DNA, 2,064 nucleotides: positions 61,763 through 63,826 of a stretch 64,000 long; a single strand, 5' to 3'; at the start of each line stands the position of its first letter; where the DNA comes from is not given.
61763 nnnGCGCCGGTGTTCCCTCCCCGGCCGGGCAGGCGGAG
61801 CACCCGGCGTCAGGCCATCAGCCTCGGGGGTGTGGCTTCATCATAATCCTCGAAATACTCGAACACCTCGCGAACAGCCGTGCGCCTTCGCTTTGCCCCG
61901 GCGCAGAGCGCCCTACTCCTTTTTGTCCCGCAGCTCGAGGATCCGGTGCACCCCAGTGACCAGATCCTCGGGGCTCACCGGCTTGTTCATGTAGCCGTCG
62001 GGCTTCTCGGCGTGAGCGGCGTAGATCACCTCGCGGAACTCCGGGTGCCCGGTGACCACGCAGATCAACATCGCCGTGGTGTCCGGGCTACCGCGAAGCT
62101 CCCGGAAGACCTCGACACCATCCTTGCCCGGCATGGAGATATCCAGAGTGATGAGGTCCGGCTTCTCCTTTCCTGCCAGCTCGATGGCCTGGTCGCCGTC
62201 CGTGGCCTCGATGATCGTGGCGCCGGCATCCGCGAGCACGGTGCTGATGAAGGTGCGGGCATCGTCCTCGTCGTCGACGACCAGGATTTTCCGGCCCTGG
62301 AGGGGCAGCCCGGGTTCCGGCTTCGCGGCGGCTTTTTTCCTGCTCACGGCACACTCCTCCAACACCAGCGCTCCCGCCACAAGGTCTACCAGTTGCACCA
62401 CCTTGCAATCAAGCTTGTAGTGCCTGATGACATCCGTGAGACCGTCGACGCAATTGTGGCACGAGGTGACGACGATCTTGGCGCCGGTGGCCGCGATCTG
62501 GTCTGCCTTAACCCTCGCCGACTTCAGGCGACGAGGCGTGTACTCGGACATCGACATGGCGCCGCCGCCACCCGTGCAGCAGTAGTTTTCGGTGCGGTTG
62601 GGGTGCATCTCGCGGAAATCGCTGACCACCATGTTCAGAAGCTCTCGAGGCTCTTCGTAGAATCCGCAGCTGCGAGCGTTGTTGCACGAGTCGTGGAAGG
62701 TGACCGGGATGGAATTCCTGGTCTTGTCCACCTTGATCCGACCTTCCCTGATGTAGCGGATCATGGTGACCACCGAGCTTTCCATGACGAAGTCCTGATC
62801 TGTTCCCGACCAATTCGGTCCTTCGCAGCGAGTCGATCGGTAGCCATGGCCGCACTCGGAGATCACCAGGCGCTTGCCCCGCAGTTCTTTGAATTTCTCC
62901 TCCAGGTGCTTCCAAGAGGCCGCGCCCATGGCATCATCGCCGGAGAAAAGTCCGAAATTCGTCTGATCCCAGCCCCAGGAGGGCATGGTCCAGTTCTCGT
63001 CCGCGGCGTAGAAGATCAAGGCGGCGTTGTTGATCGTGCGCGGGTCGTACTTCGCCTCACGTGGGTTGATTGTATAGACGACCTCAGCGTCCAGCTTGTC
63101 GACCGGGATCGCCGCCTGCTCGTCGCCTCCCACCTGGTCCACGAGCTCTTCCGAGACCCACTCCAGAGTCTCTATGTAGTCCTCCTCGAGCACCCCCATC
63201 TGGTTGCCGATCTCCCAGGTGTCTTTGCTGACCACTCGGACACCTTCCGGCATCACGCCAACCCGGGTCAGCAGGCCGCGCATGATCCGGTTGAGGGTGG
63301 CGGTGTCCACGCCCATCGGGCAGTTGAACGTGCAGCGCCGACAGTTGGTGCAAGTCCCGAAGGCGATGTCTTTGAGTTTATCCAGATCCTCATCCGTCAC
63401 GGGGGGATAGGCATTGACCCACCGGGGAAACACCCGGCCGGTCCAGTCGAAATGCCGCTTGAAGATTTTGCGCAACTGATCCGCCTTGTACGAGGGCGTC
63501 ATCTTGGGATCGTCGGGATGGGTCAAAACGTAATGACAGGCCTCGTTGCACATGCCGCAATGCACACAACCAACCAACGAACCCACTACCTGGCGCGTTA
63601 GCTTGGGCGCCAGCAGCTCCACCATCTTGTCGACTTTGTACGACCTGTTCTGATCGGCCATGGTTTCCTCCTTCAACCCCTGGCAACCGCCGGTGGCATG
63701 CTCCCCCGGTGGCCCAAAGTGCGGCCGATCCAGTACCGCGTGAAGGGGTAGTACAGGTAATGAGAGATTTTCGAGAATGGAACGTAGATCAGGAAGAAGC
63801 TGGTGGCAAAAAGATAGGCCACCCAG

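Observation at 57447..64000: Redox/sulfur-themed signalling operon: HdrD/DsrK-like CCG Fe-S protein fused to a receiver domain, NarI-like membrane partner, PAS kinase, two CheY-like receivers, SufS-like desulfurase and a tandem Cys-less DsrC/TusE protein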

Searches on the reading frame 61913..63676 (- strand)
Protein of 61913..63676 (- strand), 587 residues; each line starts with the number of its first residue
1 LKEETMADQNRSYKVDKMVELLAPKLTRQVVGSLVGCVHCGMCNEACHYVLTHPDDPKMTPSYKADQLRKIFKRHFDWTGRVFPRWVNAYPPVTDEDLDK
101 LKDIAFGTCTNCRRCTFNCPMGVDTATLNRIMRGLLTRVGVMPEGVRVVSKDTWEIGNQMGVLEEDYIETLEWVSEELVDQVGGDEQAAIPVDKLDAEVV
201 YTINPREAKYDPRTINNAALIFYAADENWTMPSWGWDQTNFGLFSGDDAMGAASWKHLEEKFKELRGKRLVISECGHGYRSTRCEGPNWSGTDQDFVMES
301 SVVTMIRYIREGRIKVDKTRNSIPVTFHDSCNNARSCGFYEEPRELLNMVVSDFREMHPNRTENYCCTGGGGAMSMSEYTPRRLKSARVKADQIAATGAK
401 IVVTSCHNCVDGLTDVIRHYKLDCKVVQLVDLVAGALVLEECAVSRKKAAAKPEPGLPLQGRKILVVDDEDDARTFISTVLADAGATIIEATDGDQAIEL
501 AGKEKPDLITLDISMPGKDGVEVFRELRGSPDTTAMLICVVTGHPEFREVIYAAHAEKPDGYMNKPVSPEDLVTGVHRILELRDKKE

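Call 3: search_protein_families(library=pfam, proteins=[window:61913-63676:-], max_evalue=0.01)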
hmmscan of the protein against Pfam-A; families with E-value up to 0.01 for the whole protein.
window:61913-63676:- (587 aa): 9 families
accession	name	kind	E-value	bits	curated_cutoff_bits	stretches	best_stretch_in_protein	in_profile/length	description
PF00072.30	Response_reg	-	2.1e-21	76.6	30.2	1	464-574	1-108/111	Response regulator receiver domain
PF02754.22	CCG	-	6.7e-11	42.6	20.6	1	325-409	1-80/85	Cysteine-rich domain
PF13183.11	Fer4_8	-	1.1e-09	39.2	27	1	36-123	4-68/68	4Fe-4S dicluster domain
PF13534.11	Fer4_17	-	9.5e-08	32.9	22.2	1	37-124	2-61/61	4Fe-4S dicluster domain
PF13187.11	Fer4_9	-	4.3e-07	30.3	27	1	109-129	2-22/52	4Fe-4S dicluster domain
PF13237.11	Fer4_10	-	2.4e-05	24.6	25.5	1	107-124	7-22/53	4Fe-4S dicluster domain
PF12838.12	Fer4_7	-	0.00039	21.3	27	1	37-123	2-52/52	4Fe-4S dicluster domain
PF13746.11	Fer4_18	-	0.00062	20.4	27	0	97-125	49-77/114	4Fe-4S dicluster domain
PF13484.11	Fer4_16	-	0.0057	17.8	30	0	108-123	1-16/66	4Fe-4S double cluster binding domain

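Call 4: search_protein_families(library=ncbifam, proteins=[window:61913-63676:-], max_evalue=0.01)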
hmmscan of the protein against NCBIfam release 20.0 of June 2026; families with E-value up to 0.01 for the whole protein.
window:61913-63676:- (587 aa): 109 families (the best 25 are shown)
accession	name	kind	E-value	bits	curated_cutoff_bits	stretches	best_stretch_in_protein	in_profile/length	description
NF045711.1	sulf_resp_HmcF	equivalog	1.1e-95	321.2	750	1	17-437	42-449/457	sulfate respiration complex iron-sulfur protein HmcF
NF045724.1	ferredox_TmcB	equivalog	4.5e-88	295.7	735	1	35-433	41-424/430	electron transfer complex ferredoxin TmcB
NF045796.1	DsrK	equivalog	1.5e-69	234.7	400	1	33-449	48-447/453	sulfate reduction electron transfer complex DsrMKJOP subunit DsrK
NF045717.1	DVU0259_DivK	exception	3.4e-20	72.4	160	1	462-580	3-116/117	DVU0259 family response regulator domain-containing protein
TIGR02154.1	PhoB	equivalog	1.1e-18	67.4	296.2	1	462-580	3-120/226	phosphate regulon transcriptional regulator PhoB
NF045944.1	ResRegRpaBCyano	equivalog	1.3e-17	64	330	1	465-583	1-115/229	response regulator transcription factor RpaB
NF004898.0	PRK06259.1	equivalog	9.9e-17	60.7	385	1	316-434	370-485/488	fumarate reductase (CoM/CoB) subunit TfrB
NF040689.1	MtrAB_MtrA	equivalog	2.5e-16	59.7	300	1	464-581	1-114/219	MtrAB system response regulator MtrA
NF040534.1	resp_reg_YycF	equivalog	7.9e-16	58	340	1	462-580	1-115/231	response regulator YycF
NF008469.0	PRK11361.1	equivalog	9.2e-16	57.6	714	1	462-586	5-126/461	acetoacetate metabolism transcriptional regulator AtoC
NF007935.0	PRK10651.1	equivalog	1.8e-15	56.7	250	1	463-578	8-122/216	two-component system response regulator NarL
NF051870.1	NAssimRespRegNtrX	equivalog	3e-15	56.1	600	1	463-583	3-122/452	nitrogen assimilation response regulator NtrX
NF007005.1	PRK09468.1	equivalog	3.6e-15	56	331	1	461-583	3-122/237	osmolarity response regulator transcription factor OmpR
NF007135.0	PRK09581.1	equivalog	5.4e-15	55.2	474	1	463-579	4-119/457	PleD family two-component system response regulator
NF007969.0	PRK10693.1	equivalog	1.6e-14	53.7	329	1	458-542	4-88/337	two-component system response regulator RssB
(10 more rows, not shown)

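Call 5: find_homologous_proteins(query=window:61913-63661:-, max_evalue=1e-10)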
Query window:61913-63661:- (582 aa): 3029 proteins with E <= 1e-10 among 8000 candidates; the best 120 are listed.
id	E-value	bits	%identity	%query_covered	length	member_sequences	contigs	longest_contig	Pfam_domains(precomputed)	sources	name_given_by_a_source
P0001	0.0e+0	1340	97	100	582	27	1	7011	PF13534.12,PF02754.22,PF13237.12,PF13183.12,PF00072.31,PF13187.12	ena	-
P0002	0.0e+0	1291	95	100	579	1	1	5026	PF13534.12,PF02754.22,PF13237.12,PF13183.12,PF00072.31,PF13187.12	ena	-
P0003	0.0e+0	1291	93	100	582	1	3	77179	PF13534.12,PF02754.22,PF13183.12,PF00072.31,PF13187.12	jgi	jgi:Fe-S oxidoreductase/CheY-like chemotaxis protein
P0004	0.0e+0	1289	94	100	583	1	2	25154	PF13534.12,PF02754.22,PF13183.12,PF00072.31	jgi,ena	jgi:Fe-S oxidoreductase/ActR/RegA family two-component response regulator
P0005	0.0e+0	1282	92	100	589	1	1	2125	PF13534.12,PF02754.22,PF13183.12,PF00072.31,PF13187.12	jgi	jgi:Fe-S oxidoreductase/CheY-like chemotaxis protein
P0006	0.0e+0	1280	92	100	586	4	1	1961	PF13534.12,PF02754.22,PF13183.12,PF00072.31,PF13187.12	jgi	jgi:Fe-S oxidoreductase/CheY-like chemotaxis protein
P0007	0.0e+0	1211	87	100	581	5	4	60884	PF12838.13,PF13534.12,PF02754.22,PF13183.12,PF00072.31,PF13187.12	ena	-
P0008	0.0e+0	1188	85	100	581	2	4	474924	PF12838.13,PF13534.12,PF02754.22,PF13183.12,PF00072.31,PF13187.12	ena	-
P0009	0.0e+0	1105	80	99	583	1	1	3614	PF13534.12,PF02754.22,PF13183.12,PF00072.31,PF13187.12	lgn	-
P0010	0.0e+0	1068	78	100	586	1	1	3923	PF13534.12,PF02754.22,PF13183.12,PF00072.31,PF13187.12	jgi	-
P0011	0.0e+0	1067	79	99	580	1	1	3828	PF13534.12,PF02754.22,PF13237.12,PF13183.12,PF00072.31,PF13187.12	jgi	jgi:Fe-S oxidoreductase/CheY-like chemotaxis protein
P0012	0.0e+0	1065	78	99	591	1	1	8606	PF13534.12,PF02754.22,PF13183.12,PF00072.31,PF13187.12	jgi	jgi:Fe-S oxidoreductase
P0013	0.0e+0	1065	77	99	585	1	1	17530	PF13534.12,PF02754.22,PF13183.12,PF00072.31,PF13187.12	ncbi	-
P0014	0.0e+0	1063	77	100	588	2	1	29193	PF13534.12,PF02754.22,PF13183.12,PF00072.31,PF13187.12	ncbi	-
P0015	0.0e+0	1060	79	99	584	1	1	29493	PF13534.12,PF02754.22,PF13237.12,PF13183.12,PF00072.31,PF13187.12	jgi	jgi:Fe-S oxidoreductase/CheY-like chemotaxis protein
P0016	0.0e+0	1060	79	99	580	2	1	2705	PF13534.12,PF02754.22,PF13183.12,PF00072.31,PF13187.12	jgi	jgi:Fe-S oxidoreductase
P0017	0.0e+0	1056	79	99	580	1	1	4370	PF13534.12,PF02754.22,PF13237.12,PF13183.12,PF00072.31,PF13187.12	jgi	jgi:Fe-S oxidoreductase/CheY-like chemotaxis protein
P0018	0.0e+0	1052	78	99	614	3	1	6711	PF13534.12,PF02754.22,PF13237.12,PF13183.12,PF00072.31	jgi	jgi:Fe-S oxidoreductase/CheY-like chemotaxis protein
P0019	0.0e+0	1050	77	100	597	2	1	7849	PF13534.12,PF02754.22,PF13183.12,PF00072.31,PF13187.12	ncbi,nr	ncbi:MAG: response regulator [Deltaproteobacteria bacterium]|nr:response regulator [Deltaproteobacte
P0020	0.0e+0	1050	77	100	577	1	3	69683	PF13534.12,PF02754.22,PF13183.12,PF00072.31,PF13187.12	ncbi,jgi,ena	-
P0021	0.0e+0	1043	78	99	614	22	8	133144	PF12838.13,PF13534.12,PF02754.22,PF13237.12,PF13183.12,PF00072.31,PF13187.12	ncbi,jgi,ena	-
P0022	0.0e+0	1042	78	99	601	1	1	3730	PF12838.13,PF13534.12,PF02754.22,PF13237.12,PF13183.12,PF00072.31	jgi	jgi:Fe-S oxidoreductase/CheY-like chemotaxis protein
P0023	0.0e+0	1042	77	100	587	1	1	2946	PF13534.12,PF02754.22,PF13237.12,PF13183.12,PF00072.31,PF13187.12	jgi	jgi:Fe-S oxidoreductase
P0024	0.0e+0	1041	75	99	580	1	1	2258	PF12838.13,PF13534.12,PF02754.22,PF13183.12,PF00072.31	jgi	-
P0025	0.0e+0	1041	75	99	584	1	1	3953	PF13534.12,PF02754.22,PF13237.12,PF13183.12,PF00072.31,PF13187.12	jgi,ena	-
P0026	0.0e+0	1040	77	99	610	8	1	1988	PF12838.13,PF13534.12,PF02754.22,PF13237.12,PF13183.12,PF00072.31,PF13187.12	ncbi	-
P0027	0.0e+0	1035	76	99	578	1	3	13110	PF13534.12,PF02754.22,PF13237.12,PF13183.12,PF00072.31,PF13187.12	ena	-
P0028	0.0e+0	1035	74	99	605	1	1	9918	PF12838.13,PF13534.12,PF02754.22,PF13183.12,PF00072.31,PF13187.12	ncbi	-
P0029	0.0e+0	1032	77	99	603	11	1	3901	PF12838.13,PF13534.12,PF02754.22,PF13237.12,PF13183.12,PF00072.31,PF13187.12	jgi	jgi:Fe-S oxidoreductase/ActR/RegA family two-component response regulator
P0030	0.0e+0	1031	75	99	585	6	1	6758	PF13534.12,PF02754.22,PF13237.12,PF13183.12,PF00072.31,PF13187.12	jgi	jgi:Fe-S oxidoreductase/CheY-like chemotaxis protein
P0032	0.0e+0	1029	76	99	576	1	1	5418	PF13534.12,PF02754.22,PF13237.12,PF13183.12,PF00072.31,PF13187.12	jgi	jgi:Fe-S oxidoreductase/ActR/RegA family two-component response regulator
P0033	0.0e+0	1028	74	99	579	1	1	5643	PF13534.12,PF02754.22,PF13237.12,PF13183.12,PF00072.31,PF13187.12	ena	-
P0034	0.0e+0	1027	77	99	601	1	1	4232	PF12838.13,PF13534.12,PF02754.22,PF13237.12,PF13183.12,PF00072.31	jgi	jgi:Fe-S oxidoreductase/CheY-like chemotaxis protein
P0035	0.0e+0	1025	77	98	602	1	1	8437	PF13534.12,PF02754.22,PF13237.12,PF13183.12,PF00072.31,PF13187.12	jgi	jgi:Fe-S oxidoreductase/CheY-like chemotaxis protein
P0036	0.0e+0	1025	74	99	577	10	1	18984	PF13534.12,PF02754.22,PF13183.12,PF00072.31,PF13187.12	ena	-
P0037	0.0e+0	1023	76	98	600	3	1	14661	PF13534.12,PF02754.22,PF13183.12,PF00072.31,PF13187.12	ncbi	-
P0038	0.0e+0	1023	74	100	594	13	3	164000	PF13534.12,PF02754.22,PF13183.12,PF00072.31,PF13187.12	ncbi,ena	-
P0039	0.0e+0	1018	73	100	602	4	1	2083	PF02754.22,PF13183.12,PF00072.31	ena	-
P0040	0.0e+0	1016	74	100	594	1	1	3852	PF13534.12,PF02754.22,PF13183.12,PF00072.31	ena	-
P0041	0.0e+0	1016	75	98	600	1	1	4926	PF13534.12,PF02754.22,PF13183.12,PF00072.31,PF13187.12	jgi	jgi:Fe-S oxidoreductase/ActR/RegA family two-component response regulator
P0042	0.0e+0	1014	71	99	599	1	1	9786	PF13534.12,PF02754.22,PF13237.12,PF13183.12,PF00072.31,PF13187.12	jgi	-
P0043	0.0e+0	1014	74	100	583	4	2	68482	PF13534.12,PF02754.22,PF13237.12,PF13183.12,PF00072.31,PF13187.12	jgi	jgi:Fe-S oxidoreductase/CheY-like chemotaxis protein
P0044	0.0e+0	1014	73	100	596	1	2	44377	PF13534.12,PF02754.22,PF13183.12,PF00072.31,PF13187.12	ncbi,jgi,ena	-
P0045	0.0e+0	1011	73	99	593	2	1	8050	PF13534.12,PF02754.22,PF13237.12,PF13183.12,PF00072.31,PF13187.12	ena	-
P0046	2.5e-298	1009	74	100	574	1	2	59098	PF13534.12,PF02754.22,PF13237.12,PF13183.12,PF00072.31,PF13187.12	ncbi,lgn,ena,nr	ncbi:MAG: response regulator [Myxococcota bacterium]|nr:response regulator [Myxococcota bacterium]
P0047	1.3e-297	1006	73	99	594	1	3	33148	PF13534.12,PF02754.22,PF13183.12,PF00072.31,PF13187.12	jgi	-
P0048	1.4e-297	1006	74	99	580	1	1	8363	PF13534.12,PF02754.22,PF13237.12,PF13183.12,PF00072.31,PF13187.12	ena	-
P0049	3.1e-297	1005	73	99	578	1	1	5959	PF13534.12,PF02754.22,PF13183.12,PF00072.31,PF13187.12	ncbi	-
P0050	7.6e-297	1004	73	100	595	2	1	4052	PF13534.12,PF02754.22,PF13183.12,PF00072.31,PF13187.12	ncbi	-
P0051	1.1e-296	1003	73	99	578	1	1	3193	PF13534.12,PF02754.22,PF13237.12,PF13183.12,PF00072.31,PF13187.12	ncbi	-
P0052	9.2e-296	1000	72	99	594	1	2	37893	PF13534.12,PF02754.22,PF13183.12,PF00072.31,PF13187.12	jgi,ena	-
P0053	5.6e-295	997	73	99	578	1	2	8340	PF13534.12,PF02754.22,PF13237.12,PF13183.12,PF00072.31,PF13187.12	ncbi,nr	ncbi:MAG: response regulator [Proteobacteria bacterium]|nr:response regulator [Pseudomonadota bacter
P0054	6.3e-295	997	73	99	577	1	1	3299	PF13534.12,PF02754.22,PF13237.12,PF13183.12,PF00072.31,PF13187.12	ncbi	-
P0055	1.1e-294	997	73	99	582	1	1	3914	PF13534.12,PF02754.22,PF13237.12,PF13183.12,PF00072.31,PF13187.12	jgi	jgi:Fe-S oxidoreductase/CheY-like chemotaxis protein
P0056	7.3e-294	994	72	99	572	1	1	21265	PF13534.12,PF02754.22,PF13237.12,PF13183.12,PF00072.31,PF13187.12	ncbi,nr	ncbi:MAG: response regulator [Proteobacteria bacterium]|nr:response regulator [Pseudomonadota bacter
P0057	3.2e-293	992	73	99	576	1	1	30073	PF13534.12,PF02754.22,PF13237.12,PF13183.12,PF00072.31,PF13187.12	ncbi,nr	ncbi:MAG: response regulator [Deltaproteobacteria bacterium]|nr:response regulator [Deltaproteobacte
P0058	4.9e-293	991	72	100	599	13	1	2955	PF12838.13,PF13534.12,PF02754.22,PF13183.12,PF00072.31,PF13187.12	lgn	-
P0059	6.8e-293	991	78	92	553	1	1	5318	PF02754.22,PF00072.31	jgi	-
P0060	1.4e-292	990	71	100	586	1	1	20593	PF13534.12,PF02754.22,PF13183.12,PF00072.31,PF13187.12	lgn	-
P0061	1.5e-292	989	72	100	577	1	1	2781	PF13534.12,PF02754.22,PF13183.12,PF00072.31,PF13187.12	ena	-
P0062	3.0e-292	988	72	99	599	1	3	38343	PF12838.13,PF13534.12,PF02754.22,PF13237.12,PF13183.12,PF00072.31,PF13187.12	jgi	jgi:Fe-S oxidoreductase/ActR/RegA family two-component response regulator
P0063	3.5e-292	988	72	99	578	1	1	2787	PF13534.12,PF02754.22,PF13237.12,PF13183.12,PF00072.31,PF13187.12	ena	-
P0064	4.6e-292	988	73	99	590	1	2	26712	PF13534.12,PF02754.22,PF13237.12,PF13183.12,PF00072.31,PF13187.12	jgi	jgi:Fe-S oxidoreductase/CheY-like chemotaxis protein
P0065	1.2e-291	986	73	99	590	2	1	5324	PF12838.13,PF13534.12,PF02754.22,PF13183.12,PF00072.31,PF13187.12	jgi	jgi:Fe-S oxidoreductase/ActR/RegA family two-component response regulator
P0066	1.7e-291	986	72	100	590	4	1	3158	PF12838.13,PF13534.12,PF02754.22,PF13183.12,PF00072.31,PF13187.12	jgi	jgi:Fe-S oxidoreductase/ActR/RegA family two-component response regulator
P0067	2.6e-291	985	71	100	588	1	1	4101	PF12838.13,PF13534.12,PF02754.22,PF13183.12,PF00072.31,PF13187.12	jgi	jgi:Fe-S oxidoreductase/ActR/RegA family two-component response regulator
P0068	3.4e-291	985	71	100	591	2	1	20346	PF12838.13,PF13534.12,PF02754.22,PF13237.12,PF13183.12,PF00072.31,PF13187.12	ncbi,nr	ncbi:MAG: response regulator [Planctomycetes bacterium]|nr:response regulator [Planctomycetota bacte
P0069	6.3e-291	984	72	99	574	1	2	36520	PF13534.12,PF02754.22,PF13183.12,PF00072.31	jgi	jgi:Fe-S oxidoreductase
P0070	7.1e-291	984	72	100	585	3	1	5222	PF13534.12,PF02754.22,PF13183.12,PF00072.31,PF13187.12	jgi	-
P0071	8.1e-291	984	72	99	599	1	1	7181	PF12838.13,PF13534.12,PF02754.22,PF13237.12,PF13183.12,PF00072.31,PF13187.12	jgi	jgi:Fe-S oxidoreductase/ActR/RegA family two-component response regulator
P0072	1.1e-290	983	71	100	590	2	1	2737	PF12838.13,PF13534.12,PF02754.22,PF13183.12,PF00072.31,PF13187.12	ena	-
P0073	3.7e-290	982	72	99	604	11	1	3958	PF12838.13,PF13534.12,PF02754.22,PF13183.12,PF00072.31,PF13187.12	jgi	jgi:Fe-S oxidoreductase/ActR/RegA family two-component response regulator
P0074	2.0e-289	979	73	97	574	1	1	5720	PF13534.12,PF02754.22,PF13183.12,PF00072.31,PF13187.12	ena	-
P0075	2.2e-289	979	73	99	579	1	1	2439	PF13534.12,PF02754.22,PF13237.12,PF13183.12,PF00072.31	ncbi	-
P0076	5.0e-289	978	71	99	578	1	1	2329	PF13534.12,PF02754.22,PF13237.12,PF13183.12,PF00072.31,PF13187.12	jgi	jgi:Fe-S oxidoreductase/CheY-like chemotaxis protein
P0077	5.5e-289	978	70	100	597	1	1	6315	PF13534.12,PF02754.22,PF13237.12,PF13183.12,PF00072.31,PF13187.12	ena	-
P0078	6.7e-289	977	72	100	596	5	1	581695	PF12838.13,PF13534.12,PF02754.22,PF13183.12,PF00072.31,PF13187.12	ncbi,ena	-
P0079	1.7e-288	976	72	100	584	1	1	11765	PF13534.12,PF02754.22,PF13237.12,PF13183.12,PF00072.31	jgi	jgi:Fe-S oxidoreductase/CheY-like chemotaxis protein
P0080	3.5e-288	975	71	99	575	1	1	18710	PF13534.12,PF02754.22,PF13237.12,PF13183.12,PF00072.31,PF13187.12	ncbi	-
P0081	4.7e-288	975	72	100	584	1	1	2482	PF13534.12,PF02754.22,PF13237.12,PF13183.12,PF00072.31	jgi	jgi:Fe-S oxidoreductase/CheY-like chemotaxis protein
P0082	5.6e-288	974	71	99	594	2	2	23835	PF13534.12,PF02754.22,PF13183.12,PF00072.31,PF13187.12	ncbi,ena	-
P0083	8.5e-288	974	72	100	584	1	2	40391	PF13534.12,PF02754.22,PF13237.12,PF13183.12,PF00072.31,PF13187.12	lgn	-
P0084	9.0e-288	974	72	100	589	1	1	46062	PF13534.12,PF02754.22,PF13183.12,PF00072.31,PF13187.12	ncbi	-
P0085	1.0e-287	973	71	100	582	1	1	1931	PF13534.12,PF02754.22,PF13237.12,PF13183.12,PF00072.31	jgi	jgi:Fe-S oxidoreductase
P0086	1.0e-287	973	70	100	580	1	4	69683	PF13534.12,PF02754.22,PF13237.12,PF13183.12,PF00072.31,PF13187.12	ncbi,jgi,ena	-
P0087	2.3e-287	972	71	100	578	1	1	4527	PF13534.12,PF02754.22,PF13183.12,PF00072.31,PF13187.12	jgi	jgi:Fe-S oxidoreductase/ActR/RegA family two-component response regulator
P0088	3.2e-287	972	73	99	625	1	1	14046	PF12838.13,PF13534.12,PF02754.22,PF13237.12,PF13183.12,PF00072.31,PF13187.12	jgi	-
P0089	4.6e-287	971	73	99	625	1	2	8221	PF13534.12,PF02754.22,PF13237.12,PF13183.12,PF00072.31,PF13187.12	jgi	jgi:Fe-S oxidoreductase/CheY-like chemotaxis protein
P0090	6.5e-287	971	71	100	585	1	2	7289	PF13534.12,PF02754.22,PF13237.12,PF13183.12,PF00072.31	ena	-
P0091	9.9e-287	970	72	100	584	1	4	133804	PF13534.12,PF02754.22,PF13237.12,PF13183.12,PF00072.31,PF13187.12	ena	-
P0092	6.5e-286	968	72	100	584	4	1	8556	PF13534.12,PF02754.22,PF13237.12,PF13183.12,PF00072.31,PF13187.12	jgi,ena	-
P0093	8.0e-286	967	72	99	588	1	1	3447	PF13534.12,PF02754.22,PF13237.12,PF13183.12,PF00072.31,PF13187.12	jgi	jgi:Fe-S oxidoreductase/CheY-like chemotaxis protein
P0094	1.0e-285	967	72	100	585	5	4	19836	PF13534.12,PF02754.22,PF13237.12,PF13183.12,PF00072.31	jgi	jgi:Fe-S oxidoreductase/CheY-like chemotaxis protein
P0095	1.1e-285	967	71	100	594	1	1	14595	PF13534.12,PF02754.22,PF13183.12,PF00072.31,PF13187.12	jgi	jgi:Fe-S oxidoreductase/CheY-like chemotaxis protein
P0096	1.2e-285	967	71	100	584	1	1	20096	PF13534.12,PF02754.22,PF13183.12,PF00072.31,PF13187.12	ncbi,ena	-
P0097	1.9e-285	966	78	92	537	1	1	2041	PF02754.22,PF00072.31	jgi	jgi:Fe-S oxidoreductase/CheY-like chemotaxis protein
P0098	2.3e-285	966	72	99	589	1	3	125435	PF13534.12,PF02754.22,PF13237.12,PF13183.12,PF00072.31,PF13187.12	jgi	jgi:Fe-S oxidoreductase/CheY-like chemotaxis protein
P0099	1.6e-284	963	72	99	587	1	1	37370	PF13534.12,PF02754.22,PF13237.12,PF13183.12,PF00072.31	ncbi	ncbi:MAG: response regulator [Acidithiobacillales bacterium]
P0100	5.4e-284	961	73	98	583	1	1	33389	PF13534.12,PF02754.22,PF13183.12,PF00072.31,PF13187.12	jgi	jgi:Fe-S oxidoreductase/CheY-like chemotaxis protein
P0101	1.0e-283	960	72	100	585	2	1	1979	PF13534.12,PF02754.22,PF13237.12,PF13183.12,PF00072.31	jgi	-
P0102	1.3e-283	960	76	93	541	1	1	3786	PF02754.22,PF00072.31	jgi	jgi:Fe-S oxidoreductase/ActR/RegA family two-component response regulator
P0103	1.7e-283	960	71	100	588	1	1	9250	PF13534.12,PF02754.22,PF13237.12,PF13183.12,PF00072.31,PF13187.12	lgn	-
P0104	4.4e-283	958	70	99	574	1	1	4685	PF13534.12,PF02754.22,PF13183.12,PF00072.31,PF13187.12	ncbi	-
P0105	5.2e-283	958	71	100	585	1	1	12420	PF13534.12,PF02754.22,PF13237.12,PF13183.12,PF00072.31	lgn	-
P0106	7.3e-283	957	71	99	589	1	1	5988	PF02754.22,PF13237.12,PF13183.12,PF00072.31,PF13187.12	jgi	jgi:Fe-S oxidoreductase/CheY-like chemotaxis protein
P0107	8.0e-283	957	71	99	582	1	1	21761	PF13534.12,PF02754.22,PF13237.12,PF13183.12,PF00072.31,PF13187.12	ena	-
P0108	8.5e-283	957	72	98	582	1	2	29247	PF13534.12,PF02754.22,PF13183.12,PF00072.31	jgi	jgi:Fe-S oxidoreductase/ActR/RegA family two-component response regulator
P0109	1.4e-282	957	70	100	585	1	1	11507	PF02754.22,PF13237.12,PF13183.12,PF00072.31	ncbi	-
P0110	1.6e-282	956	72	99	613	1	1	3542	PF13534.12,PF02754.22,PF13237.12,PF13183.12,PF00072.31,PF13187.12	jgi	jgi:Fe-S oxidoreductase/FixJ family two-component response regulator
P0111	4.0e-282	955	72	98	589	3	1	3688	PF13534.12,PF02754.22,PF13237.12,PF13183.12,PF00072.31,PF13187.12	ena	-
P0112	4.7e-282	955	70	100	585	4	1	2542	PF13534.12,PF02754.22,PF13237.12,PF13183.12,PF00072.31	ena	-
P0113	4.7e-282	955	69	100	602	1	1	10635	PF13534.12,PF02754.22,PF13183.12,PF00072.31,PF13187.12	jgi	jgi:Fe-S oxidoreductase/CheY-like chemotaxis protein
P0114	4.7e-282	955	69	100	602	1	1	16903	PF13534.12,PF02754.22,PF13183.12,PF00072.31,PF13187.12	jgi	jgi:Fe-S oxidoreductase/CheY-like chemotaxis protein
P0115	5.8e-282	955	71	100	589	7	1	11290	PF13534.12,PF02754.22,PF13237.12,PF13183.12,PF00072.31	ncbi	ncbi:MAG: response regulator [Acidobacteriota bacterium]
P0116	6.1e-282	954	70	100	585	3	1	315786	PF13534.12,PF02754.22,PF13237.12,PF13183.12,PF00072.31,PF13187.12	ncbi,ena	-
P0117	8.7e-282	954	69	100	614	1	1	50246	PF13534.12,PF02754.22,PF13183.12,PF00072.31,PF13187.12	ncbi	-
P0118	3.2e-281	952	71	99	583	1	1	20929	PF13534.12,PF02754.22,PF13237.12,PF13183.12,PF00072.31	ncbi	-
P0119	6.9e-281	951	71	99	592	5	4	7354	PF13534.12,PF02754.22,PF13237.12,PF13183.12,PF00072.31,PF13187.12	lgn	-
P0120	9.4e-281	951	69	100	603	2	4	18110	PF13534.12,PF02754.22,PF13183.12,PF00072.31,PF13187.12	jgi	jgi:Fe-S oxidoreductase/CheY-like chemotaxis protein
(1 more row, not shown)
